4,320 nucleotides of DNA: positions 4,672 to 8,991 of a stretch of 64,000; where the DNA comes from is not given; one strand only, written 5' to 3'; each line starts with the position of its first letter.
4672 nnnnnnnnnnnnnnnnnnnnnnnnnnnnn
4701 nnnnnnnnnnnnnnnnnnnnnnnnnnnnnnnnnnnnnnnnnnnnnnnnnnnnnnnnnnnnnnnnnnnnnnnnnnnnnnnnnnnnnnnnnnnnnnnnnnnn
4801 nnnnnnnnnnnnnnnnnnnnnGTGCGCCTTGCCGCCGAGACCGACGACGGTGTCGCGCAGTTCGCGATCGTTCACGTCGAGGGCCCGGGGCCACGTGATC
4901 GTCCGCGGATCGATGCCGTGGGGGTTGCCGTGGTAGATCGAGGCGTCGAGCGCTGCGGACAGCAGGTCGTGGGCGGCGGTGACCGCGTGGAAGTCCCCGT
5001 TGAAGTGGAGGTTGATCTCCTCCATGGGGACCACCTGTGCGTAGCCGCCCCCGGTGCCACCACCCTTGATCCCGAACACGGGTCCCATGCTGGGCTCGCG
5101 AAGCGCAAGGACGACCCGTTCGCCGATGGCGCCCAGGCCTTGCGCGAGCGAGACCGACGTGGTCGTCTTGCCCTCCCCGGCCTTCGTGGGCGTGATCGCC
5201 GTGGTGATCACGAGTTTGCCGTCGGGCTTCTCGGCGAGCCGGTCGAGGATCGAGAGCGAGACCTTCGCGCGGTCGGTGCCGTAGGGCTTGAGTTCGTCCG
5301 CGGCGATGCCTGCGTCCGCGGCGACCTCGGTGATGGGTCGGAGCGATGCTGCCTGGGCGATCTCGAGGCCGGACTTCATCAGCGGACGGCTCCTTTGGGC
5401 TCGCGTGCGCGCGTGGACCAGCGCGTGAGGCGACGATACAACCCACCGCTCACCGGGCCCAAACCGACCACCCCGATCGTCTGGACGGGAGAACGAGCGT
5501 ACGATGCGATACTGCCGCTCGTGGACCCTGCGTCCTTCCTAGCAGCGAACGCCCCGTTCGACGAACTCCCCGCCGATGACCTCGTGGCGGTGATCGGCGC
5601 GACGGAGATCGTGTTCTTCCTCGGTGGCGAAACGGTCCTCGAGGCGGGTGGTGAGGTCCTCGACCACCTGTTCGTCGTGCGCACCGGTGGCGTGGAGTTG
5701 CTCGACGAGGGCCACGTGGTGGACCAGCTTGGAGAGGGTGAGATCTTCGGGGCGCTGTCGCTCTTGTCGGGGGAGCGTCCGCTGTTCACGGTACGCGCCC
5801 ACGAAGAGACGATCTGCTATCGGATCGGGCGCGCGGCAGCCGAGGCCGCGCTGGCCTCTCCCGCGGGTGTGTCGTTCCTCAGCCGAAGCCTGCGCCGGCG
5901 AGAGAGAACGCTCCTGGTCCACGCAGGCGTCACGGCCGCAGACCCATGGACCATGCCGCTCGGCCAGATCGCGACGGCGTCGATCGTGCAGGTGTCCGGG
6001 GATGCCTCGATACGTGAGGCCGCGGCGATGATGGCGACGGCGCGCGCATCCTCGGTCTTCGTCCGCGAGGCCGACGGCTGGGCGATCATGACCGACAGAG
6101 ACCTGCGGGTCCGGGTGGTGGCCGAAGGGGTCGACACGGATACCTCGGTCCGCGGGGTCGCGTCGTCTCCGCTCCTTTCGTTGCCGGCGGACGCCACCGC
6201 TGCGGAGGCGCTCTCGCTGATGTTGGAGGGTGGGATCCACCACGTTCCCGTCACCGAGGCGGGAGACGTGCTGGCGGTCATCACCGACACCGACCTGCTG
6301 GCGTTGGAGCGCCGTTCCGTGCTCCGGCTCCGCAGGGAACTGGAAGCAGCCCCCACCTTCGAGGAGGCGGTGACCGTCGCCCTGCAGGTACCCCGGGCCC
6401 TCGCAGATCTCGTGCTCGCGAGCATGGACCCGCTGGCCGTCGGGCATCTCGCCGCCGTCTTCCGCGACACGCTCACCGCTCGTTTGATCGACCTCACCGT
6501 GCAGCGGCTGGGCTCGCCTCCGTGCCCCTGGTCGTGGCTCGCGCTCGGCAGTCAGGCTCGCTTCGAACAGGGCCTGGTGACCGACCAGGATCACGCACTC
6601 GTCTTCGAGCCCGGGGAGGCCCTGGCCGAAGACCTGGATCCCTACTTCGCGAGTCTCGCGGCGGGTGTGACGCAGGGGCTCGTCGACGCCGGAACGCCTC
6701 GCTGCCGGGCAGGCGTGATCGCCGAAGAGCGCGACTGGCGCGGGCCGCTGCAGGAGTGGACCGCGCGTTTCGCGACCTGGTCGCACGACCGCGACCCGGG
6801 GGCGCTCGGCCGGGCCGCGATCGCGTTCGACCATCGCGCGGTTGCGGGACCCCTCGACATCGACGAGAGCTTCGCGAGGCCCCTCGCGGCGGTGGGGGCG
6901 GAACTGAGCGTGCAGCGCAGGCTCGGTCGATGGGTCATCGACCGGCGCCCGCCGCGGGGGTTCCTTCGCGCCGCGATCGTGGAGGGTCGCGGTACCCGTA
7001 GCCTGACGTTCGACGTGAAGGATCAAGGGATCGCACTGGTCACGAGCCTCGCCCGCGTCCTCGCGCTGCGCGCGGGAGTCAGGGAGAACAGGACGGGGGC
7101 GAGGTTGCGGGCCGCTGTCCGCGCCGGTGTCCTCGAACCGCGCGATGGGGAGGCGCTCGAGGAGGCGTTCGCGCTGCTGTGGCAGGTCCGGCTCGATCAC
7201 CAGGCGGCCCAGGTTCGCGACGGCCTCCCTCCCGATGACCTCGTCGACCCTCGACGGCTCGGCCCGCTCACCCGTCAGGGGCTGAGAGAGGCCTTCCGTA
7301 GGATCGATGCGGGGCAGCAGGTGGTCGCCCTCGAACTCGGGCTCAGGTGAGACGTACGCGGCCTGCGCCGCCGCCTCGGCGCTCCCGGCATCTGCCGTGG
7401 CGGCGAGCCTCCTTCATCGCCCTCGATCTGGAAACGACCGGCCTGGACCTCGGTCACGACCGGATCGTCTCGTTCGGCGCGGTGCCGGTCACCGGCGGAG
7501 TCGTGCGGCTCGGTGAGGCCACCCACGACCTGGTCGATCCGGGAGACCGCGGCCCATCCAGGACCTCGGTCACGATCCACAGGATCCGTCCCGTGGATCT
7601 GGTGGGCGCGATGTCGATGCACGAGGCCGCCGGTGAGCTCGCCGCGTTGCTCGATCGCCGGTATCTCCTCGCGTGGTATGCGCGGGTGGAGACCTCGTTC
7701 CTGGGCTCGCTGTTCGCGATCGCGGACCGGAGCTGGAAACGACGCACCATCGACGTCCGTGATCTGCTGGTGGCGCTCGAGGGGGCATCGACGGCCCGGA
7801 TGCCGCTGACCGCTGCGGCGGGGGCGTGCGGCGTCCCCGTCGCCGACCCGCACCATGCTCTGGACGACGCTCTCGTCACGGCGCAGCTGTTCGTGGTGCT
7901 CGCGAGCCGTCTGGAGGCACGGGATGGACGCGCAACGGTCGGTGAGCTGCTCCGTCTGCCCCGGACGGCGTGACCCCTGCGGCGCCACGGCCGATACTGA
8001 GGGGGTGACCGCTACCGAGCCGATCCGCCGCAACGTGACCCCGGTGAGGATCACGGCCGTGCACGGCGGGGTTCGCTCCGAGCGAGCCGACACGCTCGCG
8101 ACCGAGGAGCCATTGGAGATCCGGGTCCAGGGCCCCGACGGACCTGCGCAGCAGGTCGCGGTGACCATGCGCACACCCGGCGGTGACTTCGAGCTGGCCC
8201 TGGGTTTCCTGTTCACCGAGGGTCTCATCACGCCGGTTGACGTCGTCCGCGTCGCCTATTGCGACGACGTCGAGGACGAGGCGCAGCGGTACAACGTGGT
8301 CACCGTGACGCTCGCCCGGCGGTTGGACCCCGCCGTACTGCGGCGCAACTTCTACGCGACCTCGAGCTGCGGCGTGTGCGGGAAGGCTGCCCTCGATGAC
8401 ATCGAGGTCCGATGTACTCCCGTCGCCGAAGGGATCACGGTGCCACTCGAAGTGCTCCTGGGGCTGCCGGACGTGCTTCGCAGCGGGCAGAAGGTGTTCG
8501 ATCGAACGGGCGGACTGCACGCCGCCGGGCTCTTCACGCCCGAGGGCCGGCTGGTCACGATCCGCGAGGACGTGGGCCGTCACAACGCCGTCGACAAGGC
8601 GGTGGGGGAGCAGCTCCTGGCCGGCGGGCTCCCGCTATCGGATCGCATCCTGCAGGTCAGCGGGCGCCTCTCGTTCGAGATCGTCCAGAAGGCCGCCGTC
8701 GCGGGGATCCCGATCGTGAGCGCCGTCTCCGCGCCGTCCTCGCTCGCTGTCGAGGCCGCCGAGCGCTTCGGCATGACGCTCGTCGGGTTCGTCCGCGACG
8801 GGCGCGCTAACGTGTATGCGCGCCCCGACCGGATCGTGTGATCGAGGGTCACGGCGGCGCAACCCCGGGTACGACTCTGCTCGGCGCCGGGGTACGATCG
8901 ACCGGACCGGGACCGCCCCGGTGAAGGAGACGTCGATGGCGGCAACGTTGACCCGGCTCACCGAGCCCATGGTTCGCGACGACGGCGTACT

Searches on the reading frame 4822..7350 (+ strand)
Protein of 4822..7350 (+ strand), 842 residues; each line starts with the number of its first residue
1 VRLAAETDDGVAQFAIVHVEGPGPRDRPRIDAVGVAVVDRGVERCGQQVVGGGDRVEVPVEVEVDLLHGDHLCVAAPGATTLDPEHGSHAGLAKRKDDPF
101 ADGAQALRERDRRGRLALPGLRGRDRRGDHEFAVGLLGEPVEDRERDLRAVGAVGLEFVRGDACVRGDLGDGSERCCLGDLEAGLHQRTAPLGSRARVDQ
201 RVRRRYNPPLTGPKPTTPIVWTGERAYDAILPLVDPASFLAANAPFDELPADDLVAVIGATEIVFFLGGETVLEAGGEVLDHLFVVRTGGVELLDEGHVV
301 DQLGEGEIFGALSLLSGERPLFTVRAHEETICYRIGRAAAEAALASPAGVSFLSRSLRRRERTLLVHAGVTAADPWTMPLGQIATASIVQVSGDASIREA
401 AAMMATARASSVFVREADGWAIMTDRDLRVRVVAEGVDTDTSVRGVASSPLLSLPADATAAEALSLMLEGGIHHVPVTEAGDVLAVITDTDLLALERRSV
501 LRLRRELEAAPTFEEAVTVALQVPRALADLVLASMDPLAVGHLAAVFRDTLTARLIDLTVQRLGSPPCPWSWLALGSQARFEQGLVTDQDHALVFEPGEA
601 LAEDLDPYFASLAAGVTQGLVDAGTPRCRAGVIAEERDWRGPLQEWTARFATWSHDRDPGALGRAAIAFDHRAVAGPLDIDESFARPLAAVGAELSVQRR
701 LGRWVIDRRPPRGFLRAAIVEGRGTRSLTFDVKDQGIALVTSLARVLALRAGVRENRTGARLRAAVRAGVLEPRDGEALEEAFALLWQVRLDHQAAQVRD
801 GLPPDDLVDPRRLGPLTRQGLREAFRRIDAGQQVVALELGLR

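Call 10: search_protein_families(library=pfam, proteins=[window:4822-7350:+])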
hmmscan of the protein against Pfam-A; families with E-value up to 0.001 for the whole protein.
window:4822-7350:+ (842 aa): 4 families
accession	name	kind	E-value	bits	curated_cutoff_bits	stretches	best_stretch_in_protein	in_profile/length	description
PF03445.19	DUF294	-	4.1e-35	121.1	21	1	522-659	2-137/138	Putative nucleotidyltransferase DUF294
PF10335.14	DUF294_C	-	5.6e-35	120.7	22.5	1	699-837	5-143/145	Putative nucleotidyltransferase substrate binding domain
PF00571.33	CBS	-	1.2e-13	51.5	24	1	443-494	1-53/57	CBS domain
PF00027.35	cNMP_binding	-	2.4e-12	47.1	27.5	1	265-344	3-86/89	Cyclic nucleotide-binding domain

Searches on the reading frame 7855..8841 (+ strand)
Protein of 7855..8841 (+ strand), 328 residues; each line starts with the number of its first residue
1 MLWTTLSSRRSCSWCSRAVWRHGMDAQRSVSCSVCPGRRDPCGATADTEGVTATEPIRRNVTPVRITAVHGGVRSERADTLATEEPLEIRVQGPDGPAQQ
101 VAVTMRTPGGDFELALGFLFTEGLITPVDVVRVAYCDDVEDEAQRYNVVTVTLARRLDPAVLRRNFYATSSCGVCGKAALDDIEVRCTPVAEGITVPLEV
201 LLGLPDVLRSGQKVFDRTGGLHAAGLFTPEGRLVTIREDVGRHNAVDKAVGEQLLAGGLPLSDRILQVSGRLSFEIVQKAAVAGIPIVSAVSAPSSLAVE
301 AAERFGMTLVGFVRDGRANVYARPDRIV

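Call 10: search_protein_families(library=pfam, proteins=[window:7855-8841:+])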
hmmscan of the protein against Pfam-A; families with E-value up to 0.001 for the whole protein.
window:7855-8841:+ (328 aa): 1 family
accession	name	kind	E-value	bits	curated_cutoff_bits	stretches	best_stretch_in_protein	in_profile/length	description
PF02634.21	FdhD-NarQ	-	7.5e-67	226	27.2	1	82-327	1-236/237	FdhD/NarQ family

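Call 39: search_protein_families(library=ncbifam, proteins=[window:7855-8841:+])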
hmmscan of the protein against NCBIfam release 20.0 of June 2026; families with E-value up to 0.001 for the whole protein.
window:7855-8841:+ (328 aa): 2 families
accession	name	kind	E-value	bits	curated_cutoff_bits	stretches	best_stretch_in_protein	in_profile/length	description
NF001943.0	PRK00724.1-2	equivalog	1.6e-92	309.4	269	1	60-327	4-272/274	formate dehydrogenase accessory sulfurtransferase FdhD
TIGR00129.1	fdhD_narQ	equivalog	1.2e-50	172.2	140.9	1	78-327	2-235/237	formate dehydrogenase accessory sulfurtransferase FdhD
